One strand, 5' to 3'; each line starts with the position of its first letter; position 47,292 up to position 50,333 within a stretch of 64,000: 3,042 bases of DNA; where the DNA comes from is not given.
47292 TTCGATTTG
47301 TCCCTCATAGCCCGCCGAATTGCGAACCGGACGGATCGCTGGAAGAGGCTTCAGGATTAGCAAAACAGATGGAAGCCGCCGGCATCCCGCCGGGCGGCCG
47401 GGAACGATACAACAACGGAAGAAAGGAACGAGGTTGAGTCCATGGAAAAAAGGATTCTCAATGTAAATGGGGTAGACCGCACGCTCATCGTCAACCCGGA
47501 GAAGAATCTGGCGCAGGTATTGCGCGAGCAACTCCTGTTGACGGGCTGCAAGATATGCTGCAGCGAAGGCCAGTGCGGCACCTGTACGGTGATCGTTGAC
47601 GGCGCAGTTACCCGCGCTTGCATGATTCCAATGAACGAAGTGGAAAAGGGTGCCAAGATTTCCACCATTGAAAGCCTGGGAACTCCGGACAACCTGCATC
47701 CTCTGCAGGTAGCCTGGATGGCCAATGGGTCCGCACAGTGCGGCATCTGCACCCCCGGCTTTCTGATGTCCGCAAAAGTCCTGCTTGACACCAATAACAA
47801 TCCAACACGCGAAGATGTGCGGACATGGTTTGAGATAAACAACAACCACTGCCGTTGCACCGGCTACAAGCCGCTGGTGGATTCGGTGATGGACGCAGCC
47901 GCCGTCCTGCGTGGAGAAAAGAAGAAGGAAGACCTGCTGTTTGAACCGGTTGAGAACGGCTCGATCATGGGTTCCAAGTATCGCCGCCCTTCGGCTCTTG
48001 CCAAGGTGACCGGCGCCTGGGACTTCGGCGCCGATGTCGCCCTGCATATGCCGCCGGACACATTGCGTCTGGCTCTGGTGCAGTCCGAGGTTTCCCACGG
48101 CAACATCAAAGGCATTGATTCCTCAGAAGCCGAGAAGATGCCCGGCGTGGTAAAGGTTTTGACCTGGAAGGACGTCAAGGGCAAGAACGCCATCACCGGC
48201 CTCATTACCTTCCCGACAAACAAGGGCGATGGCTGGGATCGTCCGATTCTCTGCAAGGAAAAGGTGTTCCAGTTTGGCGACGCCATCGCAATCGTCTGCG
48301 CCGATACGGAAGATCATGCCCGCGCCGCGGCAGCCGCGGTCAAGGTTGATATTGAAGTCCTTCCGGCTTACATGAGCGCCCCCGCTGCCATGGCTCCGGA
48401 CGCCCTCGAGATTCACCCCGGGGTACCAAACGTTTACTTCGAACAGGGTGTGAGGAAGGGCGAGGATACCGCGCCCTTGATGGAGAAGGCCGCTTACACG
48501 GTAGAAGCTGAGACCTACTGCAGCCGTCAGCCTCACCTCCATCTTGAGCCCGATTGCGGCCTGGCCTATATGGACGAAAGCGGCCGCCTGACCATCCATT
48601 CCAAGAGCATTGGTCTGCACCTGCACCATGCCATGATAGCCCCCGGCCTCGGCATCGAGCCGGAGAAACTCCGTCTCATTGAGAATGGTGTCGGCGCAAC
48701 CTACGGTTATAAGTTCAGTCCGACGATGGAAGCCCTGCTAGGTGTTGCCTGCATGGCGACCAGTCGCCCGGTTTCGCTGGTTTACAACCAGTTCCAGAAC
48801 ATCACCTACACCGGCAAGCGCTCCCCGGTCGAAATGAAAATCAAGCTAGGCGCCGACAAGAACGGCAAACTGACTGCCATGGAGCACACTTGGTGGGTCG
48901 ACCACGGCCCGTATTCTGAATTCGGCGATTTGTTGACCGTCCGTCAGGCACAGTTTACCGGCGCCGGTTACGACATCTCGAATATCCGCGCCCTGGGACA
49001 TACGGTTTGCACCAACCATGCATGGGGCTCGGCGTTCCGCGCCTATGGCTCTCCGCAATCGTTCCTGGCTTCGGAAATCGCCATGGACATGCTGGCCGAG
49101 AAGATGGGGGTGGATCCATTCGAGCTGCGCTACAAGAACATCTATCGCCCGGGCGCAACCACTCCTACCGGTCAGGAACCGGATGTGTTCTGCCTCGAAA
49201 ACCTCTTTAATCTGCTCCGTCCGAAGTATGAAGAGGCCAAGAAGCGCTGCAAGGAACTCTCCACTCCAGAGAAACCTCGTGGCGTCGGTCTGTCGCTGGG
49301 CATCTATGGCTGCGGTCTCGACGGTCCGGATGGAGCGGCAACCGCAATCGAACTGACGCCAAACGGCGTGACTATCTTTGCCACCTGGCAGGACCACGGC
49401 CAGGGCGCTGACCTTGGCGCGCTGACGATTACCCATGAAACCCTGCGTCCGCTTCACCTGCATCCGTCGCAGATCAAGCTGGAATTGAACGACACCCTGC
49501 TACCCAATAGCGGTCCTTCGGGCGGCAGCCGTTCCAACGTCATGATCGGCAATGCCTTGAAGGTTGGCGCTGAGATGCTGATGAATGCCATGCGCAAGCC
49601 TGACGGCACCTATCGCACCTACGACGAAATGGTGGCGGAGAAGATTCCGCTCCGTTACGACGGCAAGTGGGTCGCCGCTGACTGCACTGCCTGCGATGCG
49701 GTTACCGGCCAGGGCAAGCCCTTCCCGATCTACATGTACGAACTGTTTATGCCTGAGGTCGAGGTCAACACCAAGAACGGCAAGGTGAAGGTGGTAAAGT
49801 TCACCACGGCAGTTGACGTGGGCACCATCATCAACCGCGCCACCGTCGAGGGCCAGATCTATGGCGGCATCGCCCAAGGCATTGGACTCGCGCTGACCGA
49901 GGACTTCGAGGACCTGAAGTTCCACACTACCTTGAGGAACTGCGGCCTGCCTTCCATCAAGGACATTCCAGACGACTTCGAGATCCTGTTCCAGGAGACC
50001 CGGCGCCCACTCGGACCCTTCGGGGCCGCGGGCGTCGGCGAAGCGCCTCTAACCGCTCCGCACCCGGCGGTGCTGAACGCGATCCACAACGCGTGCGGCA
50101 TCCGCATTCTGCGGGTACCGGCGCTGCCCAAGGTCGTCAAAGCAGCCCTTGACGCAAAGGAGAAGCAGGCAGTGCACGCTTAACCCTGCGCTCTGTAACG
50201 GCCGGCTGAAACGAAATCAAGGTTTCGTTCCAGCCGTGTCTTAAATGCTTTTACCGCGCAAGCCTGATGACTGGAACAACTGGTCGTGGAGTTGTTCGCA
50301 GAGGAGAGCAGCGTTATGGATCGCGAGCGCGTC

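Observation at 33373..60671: Candidate 'aldehyde hydrogenlyase'-type supermodule: group 4 hydrogenase, Moco genes, sigma-54 activator and Mop operon in one 27-kb block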

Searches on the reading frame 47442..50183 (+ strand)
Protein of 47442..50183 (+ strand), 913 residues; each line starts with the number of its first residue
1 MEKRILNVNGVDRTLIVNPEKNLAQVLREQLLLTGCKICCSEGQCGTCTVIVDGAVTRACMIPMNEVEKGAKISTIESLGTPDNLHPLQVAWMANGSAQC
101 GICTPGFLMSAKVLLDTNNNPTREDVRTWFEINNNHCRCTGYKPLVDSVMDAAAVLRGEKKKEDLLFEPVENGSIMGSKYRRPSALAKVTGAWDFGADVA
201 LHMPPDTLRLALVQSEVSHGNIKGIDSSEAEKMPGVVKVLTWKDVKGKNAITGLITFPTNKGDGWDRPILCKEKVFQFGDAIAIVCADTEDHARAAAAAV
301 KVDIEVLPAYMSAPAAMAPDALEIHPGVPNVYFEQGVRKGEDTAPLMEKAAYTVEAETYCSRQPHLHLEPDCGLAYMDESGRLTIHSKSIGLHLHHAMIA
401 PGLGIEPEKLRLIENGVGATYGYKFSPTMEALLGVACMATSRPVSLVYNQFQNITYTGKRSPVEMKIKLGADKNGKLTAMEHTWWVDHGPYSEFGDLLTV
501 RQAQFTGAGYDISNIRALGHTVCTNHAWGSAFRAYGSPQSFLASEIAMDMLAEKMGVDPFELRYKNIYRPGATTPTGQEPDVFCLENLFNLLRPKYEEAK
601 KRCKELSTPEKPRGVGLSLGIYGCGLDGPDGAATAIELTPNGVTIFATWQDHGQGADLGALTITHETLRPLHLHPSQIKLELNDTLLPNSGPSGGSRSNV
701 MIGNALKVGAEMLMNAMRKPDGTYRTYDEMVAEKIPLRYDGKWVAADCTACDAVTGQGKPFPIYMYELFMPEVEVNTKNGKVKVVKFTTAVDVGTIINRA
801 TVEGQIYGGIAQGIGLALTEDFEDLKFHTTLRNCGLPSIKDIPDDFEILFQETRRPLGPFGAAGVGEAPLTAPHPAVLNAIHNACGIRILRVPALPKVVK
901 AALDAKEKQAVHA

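Call 6: search_protein_families(library=pfam, proteins=[window:47442-50183:+])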
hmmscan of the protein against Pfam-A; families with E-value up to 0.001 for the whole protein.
window:47442-50183:+ (913 aa): 6 families
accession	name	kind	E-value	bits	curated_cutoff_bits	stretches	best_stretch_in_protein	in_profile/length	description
PF02738.23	MoCoBD_1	-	8.1e-73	245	27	1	324-567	1-244/244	Molybdopterin cofactor-binding domain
PF20256.3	MoCoBD_2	-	3.1e-56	191.4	27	1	594-843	6-283/283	Molybdopterin cofactor-binding domain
PF01799.25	Fer2_2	-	2.2e-23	82.6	30.3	1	75-149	1-74/75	[2Fe-2S] binding domain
PF01315.27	Ald_Xan_dh_C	-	7.1e-21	75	31.3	1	206-308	14-110/110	Aldehyde oxidase and xanthine dehydrogenase, a/b hammerhead domain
PF00111.32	Fer2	-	6.8e-06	26.4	21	1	7-60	2-55/77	2Fe-2S iron-sulfur cluster binding domain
PF13085.11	Fer2_3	-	5.4e-05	23.6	27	1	39-79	51-89/107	2Fe-2S iron-sulfur cluster binding domain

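Call 38: search_protein_families(library=ncbifam, proteins=[window:47442-50183:+], max_evalue=0.00001)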
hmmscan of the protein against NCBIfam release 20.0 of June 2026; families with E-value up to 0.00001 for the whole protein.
window:47442-50183:+ (913 aa): 20 families
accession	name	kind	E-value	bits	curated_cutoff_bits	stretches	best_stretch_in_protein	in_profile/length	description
NF045668.1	pterin_aldehy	equivalog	0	1567.5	1100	1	3-903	2-904/905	molybdopterin-dependent aldehyde oxidoreductase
TIGR03311.1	Se_dep_XDH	equivalog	2.6e-131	439.3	830.45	1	8-882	5-829/848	selenium-dependent xanthine dehydrogenase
NF043082.1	XdhA_XDHase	equivalog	9e-94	315.1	780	2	177-713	2-541/758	xanthine dehydrogenase subunit XdhA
TIGR03196.1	pucD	equivalog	1.3e-93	314.8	783.65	2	176-715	3-540/763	xanthine dehydrogenase subunit D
NF007426.0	PRK09970.1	equivalog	6.1e-84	282.5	916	2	174-666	4-498/761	xanthine dehydrogenase molybdenum-binding subunit XdhA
TIGR03194.1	4hydrxCoA_A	equivalog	5.3e-80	269.8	994.55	2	187-714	8-526/746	4-hydroxybenzoyl-CoA reductase subunit alpha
TIGR03313.1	Se_sel_red_Mo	hypoth_equivalog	4.6e-70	236.4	1101.9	3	8-332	3-317/951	molybdopterin-dependent oxidoreductase Mo/Fe-S-binding subunit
NF041018.1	glyceraldDH_alpha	equivalog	2.6e-65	221.2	790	1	182-897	9-738/741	glyceraldehyde dehydrogenase subunit alpha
NF040766.1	CODH_aero_grp5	exception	1.1e-57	195.8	950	2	175-712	4-548/785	aerobic carbon-monoxide dehydrogenase large subunit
TIGR02969.1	mam_aldehyde_ox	subfamily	4e-57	193.5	1912.3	2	207-884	605-1278/1330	aldehyde oxidase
TIGR02965.1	xanthine_xdhB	equivalog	2.7e-56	191.2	849.5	2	178-593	3-403/758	xanthine dehydrogenase molybdopterin binding subunit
NF041671.1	peri_hyde_PaoC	equivalog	1e-55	189.5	1180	1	168-893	10-721/735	aldehyde oxidoreductase molybdenum-binding subunit PaoC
TIGR02416.1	CO_dehy_Mo_lg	equivalog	2.1e-44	151.8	991.15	2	205-570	19-397/770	aerobic carbon-monoxide dehydrogenase large subunit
NF041020.1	glyceraldDH_gamma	equivalog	1.9e-39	134.9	290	1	6-156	15-162/164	glyceraldehyde dehydrogenase subunit gamma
TIGR03198.1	pucE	equivalog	4.8e-35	120.2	254.3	1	6-151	6-147/151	xanthine dehydrogenase subunit E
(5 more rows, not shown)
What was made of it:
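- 47442..50183 (+): Mop-type molybdopterin aldehyde oxidoreductase (2x[2Fe-2S] plus a Moco domain). NCBIfam NF045668 equivalog at 1567 bits, cut-off 1100 (call 38).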

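Call 47: find_homologous_proteins(query=window:47442-50183:+, max_evalue=1e-50)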
Query window:47442-50183:+ (913 aa): 4109 proteins with E <= 1e-50 among 8000 candidates; the best 120 are listed.
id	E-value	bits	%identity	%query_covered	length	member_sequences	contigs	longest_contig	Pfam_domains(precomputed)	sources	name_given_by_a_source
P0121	0.0e+0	2134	100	100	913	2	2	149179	PF02738.24,PF20256.4,PF01799.26,PF00111.33,PF01315.28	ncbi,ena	-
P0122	0.0e+0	1840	84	100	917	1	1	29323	PF02738.24,PF20256.4,PF01799.26,PF01315.28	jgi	jgi:aldehyde oxidoreductase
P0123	0.0e+0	1836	83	100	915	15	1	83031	PF02738.24,PF20256.4,PF01799.26,PF00111.33,PF01315.28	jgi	jgi:aldehyde oxidoreductase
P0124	0.0e+0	1798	82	100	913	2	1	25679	PF02738.24,PF20256.4,PF01799.26,PF01315.28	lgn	-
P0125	0.0e+0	1796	82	99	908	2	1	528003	PF02738.24,PF20256.4,PF01799.26,PF00111.33,PF13085.12,PF01315.28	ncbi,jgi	ncbi:MAG: molybdopterin-dependent aldehyde oxidoreductase [Terracidiphilus sp.]|jgi:aldehyde oxidore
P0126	0.0e+0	1795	83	100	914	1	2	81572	PF02738.24,PF20256.4,PF01799.26,PF01315.28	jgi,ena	jgi:aldehyde oxidoreductase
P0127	0.0e+0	1795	82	100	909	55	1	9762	PF02738.24,PF20256.4,PF01799.26,PF01315.28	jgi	jgi:aldehyde oxidoreductase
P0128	0.0e+0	1793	82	99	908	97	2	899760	PF02738.24,PF20256.4,PF01799.26,PF00111.33,PF01315.28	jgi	jgi:aldehyde oxidoreductase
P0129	0.0e+0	1789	81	100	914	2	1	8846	PF02738.24,PF20256.4,PF01799.26,PF01315.28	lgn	-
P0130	0.0e+0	1781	81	100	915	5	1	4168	PF02738.24,PF20256.4,PF01799.26,PF00111.33,PF01315.28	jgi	jgi:aldehyde oxidoreductase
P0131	0.0e+0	1781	82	100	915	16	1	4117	PF02738.24,PF20256.4,PF01799.26,PF01315.28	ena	-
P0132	0.0e+0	1775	82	100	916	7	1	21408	PF02738.24,PF20256.4,PF01799.26,PF00111.33,PF01315.28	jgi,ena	-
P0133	0.0e+0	1774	81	100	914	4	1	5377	PF02738.24,PF20256.4,PF01799.26,PF01315.28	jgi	jgi:aldehyde oxidoreductase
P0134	0.0e+0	1772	80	100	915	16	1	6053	PF02738.24,PF20256.4,PF01799.26,PF00111.33,PF01315.28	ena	-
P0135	0.0e+0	1770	82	98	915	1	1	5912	PF02738.24,PF20256.4,PF01799.26,PF01315.28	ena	-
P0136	0.0e+0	1770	81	100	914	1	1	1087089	PF02738.24,PF20256.4,PF01799.26,PF01315.28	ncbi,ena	-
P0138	0.0e+0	1767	80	100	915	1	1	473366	PF02738.24,PF20256.4,PF01799.26,PF00111.33,PF01315.28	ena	-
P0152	0.0e+0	1740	80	99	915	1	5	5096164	PF02738.24,PF20256.4,PF01799.26,PF01315.28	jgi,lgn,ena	-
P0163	0.0e+0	1697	78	99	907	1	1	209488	PF02738.24,PF20256.4,PF01799.26,PF00111.33,PF01315.28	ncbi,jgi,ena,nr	ncbi:MAG TPA: molybdopterin cofactor-binding domain-containing protein [Anaeromyxobacter sp.]|nr:mol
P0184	0.0e+0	1631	75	100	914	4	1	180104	PF02738.24,PF20256.4,PF01799.26,PF01315.28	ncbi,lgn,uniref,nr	ncbi:molybdopterin-dependent aldehyde oxidoreductase [Telmatospirillum siberiense]|uniref:Aldehyde o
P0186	0.0e+0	1629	75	99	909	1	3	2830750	PF02738.24,PF20256.4,PF01799.26,PF01315.28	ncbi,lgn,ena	ncbi:MAG: molybdopterin-dependent aldehyde oxidoreductase [Dissulfurispiraceae bacterium]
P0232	0.0e+0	1586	74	100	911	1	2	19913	PF02738.24,PF20256.4,PF01799.26,PF00111.33,PF01315.28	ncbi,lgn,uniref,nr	ncbi:aldehyde oxidase/xanthine dehydrogenase a/b hammerhead [Lucifera butyrica]|uniref:Aldehyde oxid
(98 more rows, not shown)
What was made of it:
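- Mop is 73-84% identical across several phyla, which suggests horizontal transfer (call 47).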

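Call 48: find_encoding_contigs(protein=P0125, flank=10000, max_places=1)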
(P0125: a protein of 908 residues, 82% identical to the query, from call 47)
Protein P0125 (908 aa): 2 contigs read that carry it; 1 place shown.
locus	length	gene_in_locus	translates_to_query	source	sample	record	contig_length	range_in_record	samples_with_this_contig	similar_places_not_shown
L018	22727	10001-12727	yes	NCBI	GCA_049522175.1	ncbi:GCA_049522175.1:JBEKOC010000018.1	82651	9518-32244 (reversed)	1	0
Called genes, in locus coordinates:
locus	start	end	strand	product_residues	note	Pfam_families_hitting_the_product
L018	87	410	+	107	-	PF05534:HicB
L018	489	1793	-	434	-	PF00388:PI-PLC-X, PF26146:PI-PLC_X (weak)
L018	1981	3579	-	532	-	PF01487:DHquinase_I, PF08501:Shikimate_dh_N, PF18317:SDH_C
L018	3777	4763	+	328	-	PF00248:Aldo_ket_red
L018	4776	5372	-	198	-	PF00857:Isochorismatase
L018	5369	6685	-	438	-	PF05977:MFS_3, PF07690:MFS_1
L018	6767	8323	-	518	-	PF02310:B12-binding, PF04055:Radical_SAM, PF13282:DUF4070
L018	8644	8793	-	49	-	PF18919:DUF5670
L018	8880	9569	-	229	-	PF04366:Ysc84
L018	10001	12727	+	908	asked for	PF00111:Fer2 (weak), PF13085:Fer2_3 (faint), PF01799:Fer2_2, PF01315:Ald_Xan_dh_C, PF02738:MoCoBD_1, PF20256:MoCoBD_2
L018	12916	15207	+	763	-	PF14691:Fer4_20, PF07992:Pyr_redox_2, PF00070:Pyr_redox (faint), PF13450:NAD_binding_8 (weak), PF13183:Fer4_8 (weak), PF13534:Fer4_17, PF02754:CCG (faint)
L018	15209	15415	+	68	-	PF24292:DUF7479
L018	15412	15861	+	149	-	PF09719:C_GCAxxG_C_C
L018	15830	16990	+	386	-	PF12804:NTP_transf_3, PF01966:HD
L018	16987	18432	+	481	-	PF23545:Zn_ribbon_HMPTM, PF04055:Radical_SAM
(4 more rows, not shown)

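Call 49: find_encoding_contigs(protein=P0152, flank=10000, max_places=1)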
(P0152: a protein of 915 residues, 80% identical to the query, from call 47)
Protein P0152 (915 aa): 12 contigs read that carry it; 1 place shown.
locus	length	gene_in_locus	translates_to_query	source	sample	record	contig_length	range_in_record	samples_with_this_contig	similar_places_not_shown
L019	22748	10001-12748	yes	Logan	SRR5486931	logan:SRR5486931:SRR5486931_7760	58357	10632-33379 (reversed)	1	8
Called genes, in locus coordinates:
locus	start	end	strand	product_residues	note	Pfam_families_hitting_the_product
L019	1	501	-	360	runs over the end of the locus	PF00374:NiFeSe_Hases, PF00346:Complex1_49kDa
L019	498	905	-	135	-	PF00329:Complex1_30kDa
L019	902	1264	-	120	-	PF00037:Fer4 (faint), PF12837:Fer4_6 (faint), PF13237:Fer4_10 (weak), PF12838:Fer4_7 (weak), PF13187:Fer4_9 (weak)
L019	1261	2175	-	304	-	PF00146:NADHdh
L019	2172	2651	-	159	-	PF01058:Oxidored_q6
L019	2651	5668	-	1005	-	PF00662:Proton_antipo_N, PF00361:Proton_antipo_M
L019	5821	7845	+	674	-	PF26965:MimR_N, PF01590:GAF, PF00989:PAS (weak), PF08448:PAS_4 (weak), PF00158:Sigma54_activat, PF14532:Sigma54_activ_2, PF25601:AAA_lid_14, PF02954:HTH_8, +3 more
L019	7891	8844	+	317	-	PF04055:Radical_SAM, PF06463:Mob_synth_C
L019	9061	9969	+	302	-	PF11231:DUF3034 (faint)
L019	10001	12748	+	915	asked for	PF01799:Fer2_2, PF01315:Ald_Xan_dh_C, PF02738:MoCoBD_1, PF20256:MoCoBD_2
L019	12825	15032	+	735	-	PF14691:Fer4_20, PF13183:Fer4_8 (weak), PF13534:Fer4_17, PF02754:CCG (weak)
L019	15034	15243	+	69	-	PF24292:DUF7479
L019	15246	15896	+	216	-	PF13489:Methyltransf_23, PF01209:Ubie_methyltran (faint), PF13847:Methyltransf_31 (weak), PF08241:Methyltransf_11, PF08242:Methyltransf_12 (faint), PF13649:Methyltransf_25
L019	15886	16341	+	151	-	PF09719:C_GCAxxG_C_C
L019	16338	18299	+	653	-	PF12804:NTP_transf_3, PF23545:Zn_ribbon_HMPTM, PF04055:Radical_SAM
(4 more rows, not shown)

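Call 50: find_encoding_contigs(protein=P0163, flank=10000, max_places=1)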
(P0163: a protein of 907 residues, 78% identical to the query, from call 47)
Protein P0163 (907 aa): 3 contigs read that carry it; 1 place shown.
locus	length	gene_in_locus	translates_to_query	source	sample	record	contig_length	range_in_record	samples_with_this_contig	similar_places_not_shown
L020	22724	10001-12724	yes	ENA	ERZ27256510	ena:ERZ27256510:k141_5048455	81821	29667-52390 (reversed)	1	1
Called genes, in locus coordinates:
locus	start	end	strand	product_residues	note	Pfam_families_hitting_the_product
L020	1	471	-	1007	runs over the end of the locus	PF00662:Proton_antipo_N, PF00361:Proton_antipo_M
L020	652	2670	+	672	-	PF26965:MimR_N, PF01590:GAF, PF00989:PAS, PF08448:PAS_4 (weak), PF00158:Sigma54_activat, PF14532:Sigma54_activ_2, PF25601:AAA_lid_14, PF02954:HTH_8, +3 more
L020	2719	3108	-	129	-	PF01592:NifU_N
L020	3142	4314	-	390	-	PF00155:Aminotran_1_2, PF00266:Aminotran_5, PF01053:Cys_Met_Meta_PP (weak), PF01212:Beta_elim_lyase, PF01041:DegT_DnrJ_EryC1 (weak)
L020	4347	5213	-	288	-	PF02625:XdhC_CoxI, PF13478:XdhC_C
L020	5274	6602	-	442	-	PF00501:AMP-binding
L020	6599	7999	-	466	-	PF23545:Zn_ribbon_HMPTM, PF04055:Radical_SAM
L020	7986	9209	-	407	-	PF01128:IspD (weak), PF12804:NTP_transf_3, PF01966:HD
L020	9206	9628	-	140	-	PF09719:C_GCAxxG_C_C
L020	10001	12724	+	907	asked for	PF00111:Fer2 (weak), PF01799:Fer2_2, PF01315:Ald_Xan_dh_C, PF02738:MoCoBD_1, PF20256:MoCoBD_2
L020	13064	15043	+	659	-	PF07992:Pyr_redox_2 (weak), PF13450:NAD_binding_8 (weak), PF13183:Fer4_8 (weak), PF13534:Fer4_17, PF02754:CCG (weak)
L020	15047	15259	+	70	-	PF24292:DUF7479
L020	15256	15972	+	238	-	PF13489:Methyltransf_23, PF13847:Methyltransf_31 (faint), PF08241:Methyltransf_11, PF08242:Methyltransf_12 (weak), PF13649:Methyltransf_25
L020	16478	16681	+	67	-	-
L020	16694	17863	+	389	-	PF14827:dCache_3, PF17203:sCache_3_2 (faint)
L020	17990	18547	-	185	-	PF01883:FeS_assembly_P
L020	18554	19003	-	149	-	PF01592:NifU_N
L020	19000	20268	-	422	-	PF00155:Aminotran_1_2, PF00266:Aminotran_5, PF01212:Beta_elim_lyase (weak)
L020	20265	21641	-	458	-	PF19295:SufBD_N, PF01458:SUFBD_core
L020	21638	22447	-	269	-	PF00005:ABC_tran, PF02463:SMC_N (faint), PF13304:AAA_21 (faint)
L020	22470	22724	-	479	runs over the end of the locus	PF19295:SufBD_N, PF01458:SUFBD_core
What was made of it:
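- In L020, the accessory genes are inverted (calls 49, 50).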

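Call 51: find_encoding_contigs(protein=P0184, flank=10000, max_places=1)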
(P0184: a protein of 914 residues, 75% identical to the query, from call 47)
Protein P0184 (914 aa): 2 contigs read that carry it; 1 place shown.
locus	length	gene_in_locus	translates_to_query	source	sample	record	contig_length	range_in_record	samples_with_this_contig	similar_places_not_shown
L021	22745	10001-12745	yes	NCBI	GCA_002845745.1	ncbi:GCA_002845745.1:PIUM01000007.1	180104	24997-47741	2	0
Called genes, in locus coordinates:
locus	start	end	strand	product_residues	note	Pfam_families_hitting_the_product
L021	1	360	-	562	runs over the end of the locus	PF05227:CHASE3, PF00672:HAMP, PF00015:MCPsignal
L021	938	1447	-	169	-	PF07323:DUF1465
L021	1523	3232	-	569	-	PF00672:HAMP (weak), PF00015:MCPsignal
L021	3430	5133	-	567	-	PF00015:MCPsignal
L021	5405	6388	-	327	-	PF22396:DUF6976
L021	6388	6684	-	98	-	-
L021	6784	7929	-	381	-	PF13557:Phenol_MetA_deg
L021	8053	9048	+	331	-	PF04055:Radical_SAM, PF06463:Mob_synth_C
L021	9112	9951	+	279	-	PF02625:XdhC_CoxI, PF13478:XdhC_C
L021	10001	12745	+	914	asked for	PF01799:Fer2_2, PF01315:Ald_Xan_dh_C, PF02738:MoCoBD_1, PF20256:MoCoBD_2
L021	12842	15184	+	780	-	PF14691:Fer4_20, PF07992:Pyr_redox_2, PF01266:DAO (weak), PF13450:NAD_binding_8, PF14691:Fer4_20 (weak), PF13183:Fer4_8 (weak), PF13534:Fer4_17, PF02754:CCG (weak)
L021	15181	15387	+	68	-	PF24292:DUF7479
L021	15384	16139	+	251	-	PF13489:Methyltransf_23, PF01209:Ubie_methyltran, PF13847:Methyltransf_31, PF08241:Methyltransf_11, PF08242:Methyltransf_12, PF13649:Methyltransf_25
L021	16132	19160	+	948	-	PF12804:NTP_transf_3, PF01966:HD, PF23545:Zn_ribbon_HMPTM, PF04055:Radical_SAM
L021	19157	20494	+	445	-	PF00501:AMP-binding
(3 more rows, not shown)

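Call 52: find_encoding_contigs(protein=P0186, flank=10000, max_places=1)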
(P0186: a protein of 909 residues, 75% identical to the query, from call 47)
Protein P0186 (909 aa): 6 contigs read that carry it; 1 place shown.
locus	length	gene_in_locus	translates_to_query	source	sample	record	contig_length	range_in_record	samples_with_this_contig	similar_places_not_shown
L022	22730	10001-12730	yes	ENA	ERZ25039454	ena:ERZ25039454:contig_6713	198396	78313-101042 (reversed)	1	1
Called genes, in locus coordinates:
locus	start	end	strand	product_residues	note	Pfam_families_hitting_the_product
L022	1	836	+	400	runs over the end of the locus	PF00202:Aminotran_3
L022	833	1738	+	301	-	PF02729:OTCace_N, PF00185:OTCace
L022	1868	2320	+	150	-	PF02502:LacAB_rpiB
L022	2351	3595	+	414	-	PF00464:SHMT, PF00155:Aminotran_1_2, PF01212:Beta_elim_lyase (weak)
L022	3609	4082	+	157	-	PF22811:Zn_ribbon_NrdR, PF03477:ATP-cone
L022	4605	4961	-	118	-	-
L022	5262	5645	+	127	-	PF00126:HTH_1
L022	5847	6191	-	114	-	PF04358:DsrC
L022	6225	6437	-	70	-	-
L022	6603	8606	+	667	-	PF26965:MimR_N, PF01590:GAF, PF13188:PAS_8, PF13426:PAS_9, PF00158:Sigma54_activat, PF14532:Sigma54_activ_2, PF25601:AAA_lid_14, PF02954:HTH_8, +3 more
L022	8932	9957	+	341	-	PF00994:MoCF_biosynth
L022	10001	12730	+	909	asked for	PF01799:Fer2_2, PF01315:Ald_Xan_dh_C, PF02738:MoCoBD_1, PF20256:MoCoBD_2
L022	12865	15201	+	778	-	PF14691:Fer4_20, PF07992:Pyr_redox_2 (weak), PF01593:Amino_oxidase (weak), PF13450:NAD_binding_8, PF14691:Fer4_20 (weak), PF13183:Fer4_8 (weak), PF13534:Fer4_17, PF02754:CCG (weak)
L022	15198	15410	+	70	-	PF24292:DUF7479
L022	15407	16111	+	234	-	PF13489:Methyltransf_23 (weak), PF13649:Methyltransf_25, PF13847:Methyltransf_31 (weak), PF08241:Methyltransf_11, PF08242:Methyltransf_12 (weak)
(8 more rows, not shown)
